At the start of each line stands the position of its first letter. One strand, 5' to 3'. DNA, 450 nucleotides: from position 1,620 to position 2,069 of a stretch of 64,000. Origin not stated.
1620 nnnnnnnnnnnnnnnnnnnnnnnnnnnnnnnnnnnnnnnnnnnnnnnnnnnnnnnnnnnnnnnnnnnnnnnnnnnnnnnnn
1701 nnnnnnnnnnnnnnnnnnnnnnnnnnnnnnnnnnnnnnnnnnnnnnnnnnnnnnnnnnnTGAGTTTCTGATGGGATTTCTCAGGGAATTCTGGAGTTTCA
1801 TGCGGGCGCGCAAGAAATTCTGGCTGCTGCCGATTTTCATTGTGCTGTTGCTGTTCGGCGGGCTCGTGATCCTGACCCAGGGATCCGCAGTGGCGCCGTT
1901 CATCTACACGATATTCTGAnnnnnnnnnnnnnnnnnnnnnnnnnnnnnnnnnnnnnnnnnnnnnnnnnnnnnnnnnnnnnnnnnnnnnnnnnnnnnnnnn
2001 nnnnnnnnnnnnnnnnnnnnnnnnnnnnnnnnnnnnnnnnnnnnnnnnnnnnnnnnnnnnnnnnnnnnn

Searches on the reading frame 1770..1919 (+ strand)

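Call 81: search_protein_families(library=pfam, proteins=[window:1770-1919:+], max_evalue=0.01)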
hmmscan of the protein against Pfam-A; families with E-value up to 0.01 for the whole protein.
window:1770-1919:+ (49 aa): 1 family
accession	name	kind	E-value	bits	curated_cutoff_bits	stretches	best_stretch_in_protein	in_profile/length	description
PF19451.5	DUF5989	-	4.7e-27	94.2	27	1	1-49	1-49/49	Family of unknown function (DUF5989)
